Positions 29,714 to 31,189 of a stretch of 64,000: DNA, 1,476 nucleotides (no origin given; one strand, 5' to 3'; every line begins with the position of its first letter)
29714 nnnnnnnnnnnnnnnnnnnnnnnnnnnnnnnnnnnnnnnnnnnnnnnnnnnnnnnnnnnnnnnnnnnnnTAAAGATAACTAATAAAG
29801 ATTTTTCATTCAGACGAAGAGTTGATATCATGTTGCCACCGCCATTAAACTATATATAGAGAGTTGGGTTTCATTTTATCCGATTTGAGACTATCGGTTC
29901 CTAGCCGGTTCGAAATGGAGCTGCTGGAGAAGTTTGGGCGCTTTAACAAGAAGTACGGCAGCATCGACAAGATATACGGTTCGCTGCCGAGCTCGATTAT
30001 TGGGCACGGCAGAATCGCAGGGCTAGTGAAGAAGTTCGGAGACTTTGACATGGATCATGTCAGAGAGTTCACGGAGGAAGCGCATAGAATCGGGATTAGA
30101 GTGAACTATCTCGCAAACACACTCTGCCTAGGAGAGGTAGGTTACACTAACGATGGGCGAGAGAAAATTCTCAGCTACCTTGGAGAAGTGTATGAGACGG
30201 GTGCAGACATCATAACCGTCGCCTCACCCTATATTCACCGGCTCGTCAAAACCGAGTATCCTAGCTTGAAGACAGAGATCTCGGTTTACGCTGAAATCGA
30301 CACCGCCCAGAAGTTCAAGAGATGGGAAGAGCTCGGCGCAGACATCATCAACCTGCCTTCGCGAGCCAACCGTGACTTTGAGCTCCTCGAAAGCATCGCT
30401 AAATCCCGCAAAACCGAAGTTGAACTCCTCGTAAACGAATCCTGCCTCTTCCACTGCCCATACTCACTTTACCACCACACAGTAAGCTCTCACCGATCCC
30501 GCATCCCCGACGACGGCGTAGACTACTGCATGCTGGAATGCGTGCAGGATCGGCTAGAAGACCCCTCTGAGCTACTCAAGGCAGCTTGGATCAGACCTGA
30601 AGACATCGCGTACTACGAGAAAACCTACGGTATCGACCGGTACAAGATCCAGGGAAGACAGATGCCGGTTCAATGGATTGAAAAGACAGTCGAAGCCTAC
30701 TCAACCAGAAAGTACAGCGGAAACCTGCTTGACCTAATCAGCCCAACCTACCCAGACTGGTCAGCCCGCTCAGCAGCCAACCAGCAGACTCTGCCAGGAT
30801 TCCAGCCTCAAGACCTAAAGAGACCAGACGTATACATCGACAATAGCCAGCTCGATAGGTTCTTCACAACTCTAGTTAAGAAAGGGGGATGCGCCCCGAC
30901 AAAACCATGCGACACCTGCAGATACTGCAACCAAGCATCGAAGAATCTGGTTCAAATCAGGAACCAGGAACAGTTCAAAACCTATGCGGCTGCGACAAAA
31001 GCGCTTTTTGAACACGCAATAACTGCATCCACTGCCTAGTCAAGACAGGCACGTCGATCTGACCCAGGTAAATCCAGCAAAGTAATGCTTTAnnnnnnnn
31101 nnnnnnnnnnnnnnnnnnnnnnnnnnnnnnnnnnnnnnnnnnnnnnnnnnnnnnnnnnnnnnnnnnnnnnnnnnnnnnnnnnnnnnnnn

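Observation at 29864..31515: U32-family protein immediately followed by an SCP2 protein: an archaeal analogue of the bacterial UbiU/V-UbiT O2-independent hydroxylase module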

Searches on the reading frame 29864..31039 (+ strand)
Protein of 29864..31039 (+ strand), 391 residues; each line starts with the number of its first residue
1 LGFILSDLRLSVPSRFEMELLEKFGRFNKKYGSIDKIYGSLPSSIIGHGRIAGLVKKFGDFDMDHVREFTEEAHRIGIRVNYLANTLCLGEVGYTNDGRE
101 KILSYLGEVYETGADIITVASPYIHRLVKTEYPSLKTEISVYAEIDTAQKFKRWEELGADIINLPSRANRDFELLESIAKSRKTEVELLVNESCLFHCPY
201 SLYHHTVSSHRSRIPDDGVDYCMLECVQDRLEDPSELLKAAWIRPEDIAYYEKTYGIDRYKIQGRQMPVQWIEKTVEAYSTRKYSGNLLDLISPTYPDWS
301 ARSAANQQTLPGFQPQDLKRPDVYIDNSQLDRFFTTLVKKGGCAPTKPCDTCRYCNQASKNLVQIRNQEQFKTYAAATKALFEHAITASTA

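Call 3: search_protein_families(library=pfam, proteins=[window:29864-31039:+], max_evalue=0.01)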
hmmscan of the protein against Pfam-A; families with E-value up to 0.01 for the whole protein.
window:29864-31039:+ (391 aa): 1 family
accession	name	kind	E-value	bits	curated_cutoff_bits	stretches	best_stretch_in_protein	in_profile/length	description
PF01136.24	Peptidase_U32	-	3.5e-12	46.5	22.4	1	100-281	2-193/233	Peptidase family U32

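Call 4: search_protein_families(library=ncbifam, proteins=[window:29864-31039:+], max_evalue=0.01)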
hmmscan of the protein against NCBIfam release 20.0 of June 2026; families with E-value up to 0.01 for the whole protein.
window:29864-31039:+ (391 aa): 1 family
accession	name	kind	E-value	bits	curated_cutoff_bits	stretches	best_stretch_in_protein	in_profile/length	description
NF011996.0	PRK15452.1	equivalog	0.00072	18.5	534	1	59-190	42-166/449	prephenate-dependent tRNA uridine(34) hydroxylase TrhP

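Call 5: find_homologous_proteins(query=window:29864-31039:+, max_evalue=0.001)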
Query window:29864-31039:+ (391 aa): 74 proteins with E <= 0.001 among 3196 candidates.
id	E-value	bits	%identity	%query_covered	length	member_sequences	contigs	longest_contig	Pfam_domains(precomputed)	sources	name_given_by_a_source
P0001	6.8e-259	876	98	98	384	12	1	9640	PF01136.26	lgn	-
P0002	1.1e-231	787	87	97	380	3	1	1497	PF01136.26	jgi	-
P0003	1.8e-211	720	78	98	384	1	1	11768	PF01136.26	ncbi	-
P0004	5.2e-180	617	68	98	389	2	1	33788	PF01136.26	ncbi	-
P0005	1.6e-178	612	66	98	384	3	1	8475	PF01136.26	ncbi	ncbi:MAG: U32 family peptidase [Nitrososphaerales archaeon]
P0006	6.4e-175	600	65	98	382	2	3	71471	PF01136.26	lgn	-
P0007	3.5e-174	597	68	94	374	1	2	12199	PF01136.26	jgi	jgi:collagenase-like PrtC family protease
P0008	1.1e-172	592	64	98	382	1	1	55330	PF01136.26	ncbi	-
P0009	1.1e-172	592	64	98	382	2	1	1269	PF01136.26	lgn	-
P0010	1.1e-169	583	63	98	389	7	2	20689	PF01136.26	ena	-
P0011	3.9e-165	568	61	98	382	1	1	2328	PF01136.26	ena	-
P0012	1.2e-149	517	58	98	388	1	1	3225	PF01136.26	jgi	-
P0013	3.9e-143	495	54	97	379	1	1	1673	PF01136.26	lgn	-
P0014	3.6e-139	482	57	90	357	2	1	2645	PF01136.26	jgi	-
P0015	1.5e-114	401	67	63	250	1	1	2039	PF01136.26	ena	-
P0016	1.8e-106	374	43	95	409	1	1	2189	PF01136.26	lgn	-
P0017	1.1e-98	349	41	97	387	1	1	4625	PF01136.26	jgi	-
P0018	7.8e-60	221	38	84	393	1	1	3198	PF01136.26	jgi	-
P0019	1.8e-58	217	33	93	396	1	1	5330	PF01136.26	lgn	-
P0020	3.6e-58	216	35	94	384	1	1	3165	PF01136.26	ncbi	-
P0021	6.1e-57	211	36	94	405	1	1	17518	PF01136.26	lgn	-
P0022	8.0e-57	211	34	92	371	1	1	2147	PF01136.26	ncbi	-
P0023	2.2e-56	210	33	92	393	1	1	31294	PF01136.26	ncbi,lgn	-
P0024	4.7e-56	209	35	92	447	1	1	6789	PF01136.26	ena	-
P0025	6.2e-56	208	33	94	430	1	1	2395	PF01136.26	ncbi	-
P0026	2.4e-55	206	34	93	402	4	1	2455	PF01136.26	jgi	-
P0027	1.9e-54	203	33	96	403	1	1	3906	PF01136.26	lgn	-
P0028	1.0e-53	201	34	96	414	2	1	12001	PF01136.26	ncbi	-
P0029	2.6e-53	199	33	90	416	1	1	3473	PF01136.26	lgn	-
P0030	2.3e-52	196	32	91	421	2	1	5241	PF01136.26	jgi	jgi:collagenase-like PrtC family protease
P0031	2.4e-52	196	33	94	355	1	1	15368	PF01136.26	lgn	-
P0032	3.3e-52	196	34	92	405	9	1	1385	PF01136.26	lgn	-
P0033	1.1e-51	194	32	92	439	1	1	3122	PF01136.26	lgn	-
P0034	1.1e-51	194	32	93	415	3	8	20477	PF01136.26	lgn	-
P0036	3.8e-51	192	33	85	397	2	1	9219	PF01136.26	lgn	-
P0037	5.2e-51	192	32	96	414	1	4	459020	PF01136.26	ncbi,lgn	-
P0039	4.0e-50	189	33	92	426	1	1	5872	PF01136.26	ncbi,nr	ncbi:MAG: U32 family peptidase [Planctomycetota bacterium]|nr:U32 family peptidase [Planctomycetota 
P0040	2.1e-49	187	34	92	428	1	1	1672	PF01136.26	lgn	-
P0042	5.8e-49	185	33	92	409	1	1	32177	PF01136.26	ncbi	-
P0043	8.2e-49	185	32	93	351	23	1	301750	PF01136.26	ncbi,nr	ncbi:MAG: 23S rRNA C2501 and tRNA U34 5'-hydroxylation protein RlhA/YrrN/YrrO [Methanophagales archa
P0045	5.6e-48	182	33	91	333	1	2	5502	PF01136.26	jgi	jgi:collagenase-like PrtC family protease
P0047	8.8e-48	181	28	96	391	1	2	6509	PF01136.26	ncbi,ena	-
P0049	1.1e-47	181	32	90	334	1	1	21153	PF01136.26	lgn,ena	-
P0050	1.4e-47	181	33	90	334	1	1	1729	PF01136.26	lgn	-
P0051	1.4e-47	181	34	85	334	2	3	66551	PF01136.26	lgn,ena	-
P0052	2.0e-47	180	33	91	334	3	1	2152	PF01136.26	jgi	-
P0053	2.7e-47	180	32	91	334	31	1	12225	PF01136.26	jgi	-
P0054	3.3e-47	179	33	84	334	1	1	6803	PF01136.26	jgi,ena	-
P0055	5.9e-47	179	29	92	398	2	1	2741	PF01136.26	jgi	jgi:collagenase-like PrtC family protease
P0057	1.9e-46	177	33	91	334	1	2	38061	PF01136.26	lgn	-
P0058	2.2e-46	177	30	91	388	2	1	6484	PF01136.26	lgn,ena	-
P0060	3.6e-46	176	29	96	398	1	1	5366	PF01136.26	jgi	-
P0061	1.6e-45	174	32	91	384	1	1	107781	PF01136.26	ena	-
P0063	4.1e-45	173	31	94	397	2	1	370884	PF01136.26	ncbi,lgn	-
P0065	4.6e-44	169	31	86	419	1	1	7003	PF01136.26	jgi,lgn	jgi:collagenase-like PrtC family protease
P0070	1.4e-36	144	29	91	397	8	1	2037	PF01136.26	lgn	-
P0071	3.4e-35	140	29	91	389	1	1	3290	PF01136.26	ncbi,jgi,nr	ncbi:MAG: U32 family peptidase [Oscillospiraceae bacterium]|jgi:collagenase-like PrtC family proteas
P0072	5.1e-35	139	28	92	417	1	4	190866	PF01136.26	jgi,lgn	-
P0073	1.2e-32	131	30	91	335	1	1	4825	PF01136.26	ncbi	-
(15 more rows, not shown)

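Call 6: find_encoding_contigs(protein=window:29864-31039:+, flank=10000, max_places=6)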
Protein window:29864-31039:+ (391 aa): no gene with exactly this product is on record in the collection.

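Call 7: find_encoding_contigs(protein=P0006, flank=8000, max_places=2)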
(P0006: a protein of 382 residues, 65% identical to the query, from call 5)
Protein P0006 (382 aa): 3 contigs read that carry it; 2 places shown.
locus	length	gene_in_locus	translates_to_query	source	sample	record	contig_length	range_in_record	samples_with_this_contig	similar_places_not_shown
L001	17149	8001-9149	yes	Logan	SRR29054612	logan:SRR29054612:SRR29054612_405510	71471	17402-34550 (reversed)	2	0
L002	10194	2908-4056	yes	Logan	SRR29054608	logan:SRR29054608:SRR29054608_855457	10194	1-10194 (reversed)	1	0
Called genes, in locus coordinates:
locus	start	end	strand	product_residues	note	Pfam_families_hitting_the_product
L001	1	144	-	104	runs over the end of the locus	PF02686:GatC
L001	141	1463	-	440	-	PF01336:tRNA_anti-codon, PF00152:tRNA-synt_2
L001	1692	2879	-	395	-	PF08714:Fae, PF00215:OMPdecase, PF00834:Ribul_P_3_epim (weak)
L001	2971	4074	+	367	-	PF00005:ABC_tran, PF02463:SMC_N (faint), PF13304:AAA_21 (weak), PF08402:TOBE_2 (weak)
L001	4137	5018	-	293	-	PF02195:ParB_N, PF17762:HTH_ParB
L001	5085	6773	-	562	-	PF00528:BPD_transp_1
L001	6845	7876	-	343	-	PF01547:SBP_bac_1, PF13531:SBP_bac_11, PF13416:SBP_bac_8, PF13343:SBP_bac_6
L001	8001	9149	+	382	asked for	PF01136:Peptidase_U32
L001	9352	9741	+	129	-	PF02036:SCP2 (weak)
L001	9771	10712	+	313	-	PF13343:SBP_bac_6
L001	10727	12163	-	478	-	PF02310:B12-binding, PF04055:Radical_SAM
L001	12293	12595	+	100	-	-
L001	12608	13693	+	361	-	PF01208:URO-D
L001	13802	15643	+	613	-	PF01011:PQQ, PF07774:EMC1_C (faint), PF13570:Beta-prop_ACSF4 (faint), PF13360:PQQ_2 (weak)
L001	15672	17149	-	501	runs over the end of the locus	PF00083:Sugar_tr, PF07690:MFS_1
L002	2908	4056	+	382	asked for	PF01136:Peptidase_U32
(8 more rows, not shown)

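Call 8: find_encoding_contigs(protein=P0004, flank=8000, max_places=2)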
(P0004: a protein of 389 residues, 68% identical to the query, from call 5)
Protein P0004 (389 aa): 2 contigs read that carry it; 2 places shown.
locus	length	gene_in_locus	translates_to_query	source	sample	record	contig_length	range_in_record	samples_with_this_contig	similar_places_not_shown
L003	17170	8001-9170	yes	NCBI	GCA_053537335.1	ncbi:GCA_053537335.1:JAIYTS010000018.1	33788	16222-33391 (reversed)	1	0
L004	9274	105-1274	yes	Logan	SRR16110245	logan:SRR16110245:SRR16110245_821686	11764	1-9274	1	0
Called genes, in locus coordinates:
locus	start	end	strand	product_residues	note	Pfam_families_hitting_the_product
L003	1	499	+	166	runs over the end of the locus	PF05425:CopD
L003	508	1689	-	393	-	PF08714:Fae, PF00215:OMPdecase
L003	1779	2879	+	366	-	PF00005:ABC_tran, PF13304:AAA_21 (weak)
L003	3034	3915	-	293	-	PF02195:ParB_N, PF17762:HTH_ParB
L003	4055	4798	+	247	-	PF00596:Aldolase_II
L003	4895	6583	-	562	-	PF00528:BPD_transp_1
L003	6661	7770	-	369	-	-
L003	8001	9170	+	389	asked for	PF01136:Peptidase_U32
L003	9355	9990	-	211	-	PF02607:B12-binding_2, PF02310:B12-binding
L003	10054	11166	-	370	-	PF01208:URO-D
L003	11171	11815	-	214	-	PF02607:B12-binding_2, PF02310:B12-binding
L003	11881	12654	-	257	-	PF13714:PEP_mutase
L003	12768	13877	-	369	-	PF01208:URO-D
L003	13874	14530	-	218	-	PF02310:B12-binding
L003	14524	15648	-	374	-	PF13379:NMT1_2, PF09084:NMT1, PF12974:Phosphonate-bd, PF16868:NMT1_3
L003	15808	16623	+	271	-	PF00005:ABC_tran, PF13304:AAA_21 (weak)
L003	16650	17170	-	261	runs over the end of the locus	PF00528:BPD_transp_1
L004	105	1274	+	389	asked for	PF01136:Peptidase_U32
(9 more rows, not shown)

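Call 9: find_encoding_contigs(protein=P0037, flank=8000, max_places=2)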
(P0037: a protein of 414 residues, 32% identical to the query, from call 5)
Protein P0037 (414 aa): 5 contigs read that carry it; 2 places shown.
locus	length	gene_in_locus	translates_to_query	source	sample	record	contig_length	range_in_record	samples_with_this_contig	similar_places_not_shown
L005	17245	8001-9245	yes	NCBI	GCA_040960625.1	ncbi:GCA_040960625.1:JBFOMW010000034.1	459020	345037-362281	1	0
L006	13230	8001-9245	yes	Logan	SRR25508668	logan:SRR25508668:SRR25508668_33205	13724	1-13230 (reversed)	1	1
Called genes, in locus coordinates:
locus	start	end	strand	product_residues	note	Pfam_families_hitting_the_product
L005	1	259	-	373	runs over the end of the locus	PF25917:BSH_RND (weak), PF25944:Beta-barrel_RND (weak), PF25954:Beta-barrel_RND_2, PF25989:YknX_C (weak)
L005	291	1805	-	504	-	PF02321:OEP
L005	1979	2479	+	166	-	PF14342:DUF4396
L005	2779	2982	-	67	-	-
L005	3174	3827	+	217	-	PF04264:YceI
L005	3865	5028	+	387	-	PF08392:FAE1_CUT1_RppA, PF00195:Chal_sti_synt_N, PF02797:Chal_sti_synt_C, PF08541:ACP_syn_III_C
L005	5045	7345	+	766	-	PF03176:MMPL, PF12349:Sterol-sensing, PF03176:MMPL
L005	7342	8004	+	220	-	-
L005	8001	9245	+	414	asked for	PF01136:Peptidase_U32 (weak)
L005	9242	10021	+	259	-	PF01209:Ubie_methyltran, PF13489:Methyltransf_23, PF13649:Methyltransf_25, PF13847:Methyltransf_31, PF08241:Methyltransf_11, PF08242:Methyltransf_12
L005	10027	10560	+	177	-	PF04191:PEMT, PF04140:ICMT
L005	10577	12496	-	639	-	PF12969:DUF3857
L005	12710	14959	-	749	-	PF03971:IDH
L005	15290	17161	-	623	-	PF10101:DUF2339 (faint)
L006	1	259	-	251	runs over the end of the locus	?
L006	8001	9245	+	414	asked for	PF01136:Peptidase_U32 (weak)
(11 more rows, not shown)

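Call 19: find_related_loci(query=A1, collection=genome_contigs, flank=10000)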
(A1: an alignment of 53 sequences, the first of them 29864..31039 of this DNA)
Query A1 (391 aa) in genome_contigs; peptide patterns used: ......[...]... (x = any residue, [..] = any of these).
600 stretches matched a pattern (row limit reached: there are more); 593 encode a relative of the query (tblastn E <= 1e-3); the best 80 are kept; 79 distinct loci.
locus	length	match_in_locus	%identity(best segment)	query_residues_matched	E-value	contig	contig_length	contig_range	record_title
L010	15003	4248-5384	63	8-386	1e-175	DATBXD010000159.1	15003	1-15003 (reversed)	MAG TPA_asm: Nitrososphaerales archaeon isolate SMAG_U7558 k141_135128, whole genome shotgun sequence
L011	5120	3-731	67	149-391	2e-117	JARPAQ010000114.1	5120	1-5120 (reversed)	MAG: Nitrososphaerota archaeon isolate XS84Bin3 XS84_03_101_3120518, whole genome shotgun sequence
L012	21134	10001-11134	37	8-382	5e-91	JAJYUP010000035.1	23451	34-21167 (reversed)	MAG: Actinomycetes bacterium isolate FK1.bin107 NODE_2083_length_23451_cov_2.070871, whole genome shotgun sequence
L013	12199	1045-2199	39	8-389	9e-89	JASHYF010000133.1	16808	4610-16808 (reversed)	MAG: Solirubrobacteraceae bacterium isolate JOPF276 JOPF_NEAR_contig_449546, whole genome shotgun sequence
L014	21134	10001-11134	38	8-382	3e-84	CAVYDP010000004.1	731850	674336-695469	MAG: uncultured Solirubrobacteraceae bacterium isolate MFD00991.bin.2.28 genome assembly, contig: contig_36281, whole ge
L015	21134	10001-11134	38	8-382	2e-83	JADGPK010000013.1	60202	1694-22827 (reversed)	MAG: Solirubrobacteraceae bacterium isolate Chersky.15_14 contig-100_91, whole genome shotgun sequence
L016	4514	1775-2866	35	7-386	4e-73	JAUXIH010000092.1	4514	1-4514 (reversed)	MAG: Dehalococcoidia bacterium isolate CSMAG_2976 CSMAG_2976_k119_852508_length_4514_cov_5.9772, whole genome shotgun se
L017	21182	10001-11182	34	8-389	2e-71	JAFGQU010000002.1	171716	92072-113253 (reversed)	MAG: Candidatus Omnitrophota bacterium isolate Zod_Metabat.783 k87_1665553, whole genome shotgun sequence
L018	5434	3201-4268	35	7-372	4e-70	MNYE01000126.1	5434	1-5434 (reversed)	MAG: Dehalococcoidia bacterium CG2_30_46_9 cg2_3.0_scaffold_15770_c, whole genome shotgun sequence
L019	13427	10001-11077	35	10-365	2e-69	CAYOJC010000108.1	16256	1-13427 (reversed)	MAG TPA_asm: uncultured Syntrophobacteraceae bacterium isolate SRP136066_co1_407 genome assembly, contig: NODE_3818_leng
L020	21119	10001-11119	34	8-372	3e-69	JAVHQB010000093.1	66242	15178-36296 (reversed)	MAG: Candidatus Paceibacterota bacterium isolate WB02no5_36_10 NODE_87_length_66242_cov_6.715231, whole genome shotgun s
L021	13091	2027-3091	34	8-372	2e-68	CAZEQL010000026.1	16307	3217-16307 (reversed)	MAG TPA_asm: uncultured Dehalococcoidales bacterium isolate binchicken_co122_248 genome assembly, contig: NODE_2341_leng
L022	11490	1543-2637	34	7-381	7e-68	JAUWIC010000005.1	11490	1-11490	MAG: Dehalococcoidia bacterium isolate CSMAG_2284 CSMAG_2284_k141_517374_length_11490_cov_8.7551, whole genome shotgun s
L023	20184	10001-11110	32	8-388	2e-67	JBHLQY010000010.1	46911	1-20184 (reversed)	MAG: Candidatus Thorarchaeota archaeon isolate QM1B.325 QM1B.325@2026, whole genome shotgun sequence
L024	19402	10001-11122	33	9-388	2e-67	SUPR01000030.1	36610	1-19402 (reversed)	MAG: Candidatus Helarchaeota ASGARD archaeon Hel_GB_B NODE_30_length_36610_cov_5.46232, whole genome shotgun sequence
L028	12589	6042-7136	35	7-381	2e-67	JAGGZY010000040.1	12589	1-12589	MAG: Dehalococcoidales bacterium isolate AUK216 PB_MBMC_170_c_000000000055, whole genome shotgun sequence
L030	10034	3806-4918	34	7-389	6e-66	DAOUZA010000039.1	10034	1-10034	MAG TPA_asm: Dehalococcoidia bacterium isolate CSMAG_941 CSMAG_941_k141_2106918_length_10034_cov_48.7551, whole genome s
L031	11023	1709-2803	33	7-382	4e-65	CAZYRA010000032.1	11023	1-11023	MAG TPA_asm: uncultured Dehalococcoidales bacterium isolate binchicken_co9_185 genome assembly, contig: NODE_2556_length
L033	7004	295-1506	33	7-381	4e-65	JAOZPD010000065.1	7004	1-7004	MAG: Candidatus Omnitrophota bacterium isolate GMC4.metabat2.149 GMC4_18863_length_7004_cov_7.556195, whole genome shotg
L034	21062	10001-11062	33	7-382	6e-65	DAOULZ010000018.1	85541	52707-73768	MAG TPA_asm: Dehalococcoidales bacterium isolate W31_71 k127_766896, whole genome shotgun sequence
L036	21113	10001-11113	34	7-389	1e-64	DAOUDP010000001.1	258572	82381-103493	MAG TPA_asm: Dehalococcoidia bacterium isolate M62_259 85033, whole genome shotgun sequence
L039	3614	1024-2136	33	7-388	2e-64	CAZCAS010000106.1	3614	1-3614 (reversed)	MAG TPA_asm: uncultured Dehalococcoidales bacterium isolate binchicken_co294_152 genome assembly, contig: NODE_20374_len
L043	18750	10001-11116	29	8-388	5e-63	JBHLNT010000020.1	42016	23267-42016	MAG: Promethearchaeota archaeon isolate DZ2S.378 DZ2S.378@2380, whole genome shotgun sequence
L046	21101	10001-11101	34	8-365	1e-62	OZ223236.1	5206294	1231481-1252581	MAG: Candidatus Ozemobacteraceae bacterium isolate 4ee0fdf2-fbb4-4151-bfa0-813162405533 genome assembly, chromosome: 2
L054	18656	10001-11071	30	5-369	2e-61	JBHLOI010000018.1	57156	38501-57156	MAG: Promethearchaeota archaeon isolate DZ3M.320 DZ3M.320@1351, whole genome shotgun sequence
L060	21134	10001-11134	34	10-365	3e-61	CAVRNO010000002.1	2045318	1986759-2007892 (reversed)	MAG: Candidatus Binataceae bacterium isolate MFD03726.bin.1.6 genome assembly, contig: contig_15392, whole genome shotgu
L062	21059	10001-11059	34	5-365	1e-60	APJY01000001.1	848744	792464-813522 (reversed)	Sulfolobales archaeon Acd1 Acd1_C1, whole genome shotgun sequence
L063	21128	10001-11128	29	4-388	2e-60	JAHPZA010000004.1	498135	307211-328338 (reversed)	MAG: Promethearchaeota archaeon isolate LW40_45 NODE_17_length_498135_cov_20.553515, whole genome shotgun sequence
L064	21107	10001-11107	32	7-368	2e-60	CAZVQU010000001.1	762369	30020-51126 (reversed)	MAG TPA_asm: uncultured Planctomycetia bacterium isolate SRP167671_co3_96 genome assembly, contig: NODE_2_length_762369_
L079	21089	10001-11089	32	7-365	2e-58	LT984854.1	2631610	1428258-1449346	uncultured Desulfobacterium sp. isolate TRIP AH-1 genome assembly, scaffold: PITCH_a_scaffold1, whole genome shotgun seq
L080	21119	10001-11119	33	8-365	2e-58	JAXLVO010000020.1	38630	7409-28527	MAG: Bacteriovoracaceae bacterium isolate STL-BDE1 C1.279.fa-20, whole genome shotgun sequence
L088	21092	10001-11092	33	36-386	3e-57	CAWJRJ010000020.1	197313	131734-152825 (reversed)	MAG: Nitrospirota bacterium isolate MFD01299.bin.2.118 genome assembly, contig: contig_37755, whole genome shotgun seque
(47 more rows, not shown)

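Call 20: search_solved_structures(query=A1, max_evalue=0.01, show_alignments=1)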
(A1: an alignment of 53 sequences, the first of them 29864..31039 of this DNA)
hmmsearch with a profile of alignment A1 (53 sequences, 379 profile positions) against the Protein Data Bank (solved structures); distinct sequences matched with E-value up to 0.01: 1.
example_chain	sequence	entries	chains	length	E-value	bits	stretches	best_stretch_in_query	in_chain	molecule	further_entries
5d88_A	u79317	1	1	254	2.9e-22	82.1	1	51-203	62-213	Predicted protease of the collagenase family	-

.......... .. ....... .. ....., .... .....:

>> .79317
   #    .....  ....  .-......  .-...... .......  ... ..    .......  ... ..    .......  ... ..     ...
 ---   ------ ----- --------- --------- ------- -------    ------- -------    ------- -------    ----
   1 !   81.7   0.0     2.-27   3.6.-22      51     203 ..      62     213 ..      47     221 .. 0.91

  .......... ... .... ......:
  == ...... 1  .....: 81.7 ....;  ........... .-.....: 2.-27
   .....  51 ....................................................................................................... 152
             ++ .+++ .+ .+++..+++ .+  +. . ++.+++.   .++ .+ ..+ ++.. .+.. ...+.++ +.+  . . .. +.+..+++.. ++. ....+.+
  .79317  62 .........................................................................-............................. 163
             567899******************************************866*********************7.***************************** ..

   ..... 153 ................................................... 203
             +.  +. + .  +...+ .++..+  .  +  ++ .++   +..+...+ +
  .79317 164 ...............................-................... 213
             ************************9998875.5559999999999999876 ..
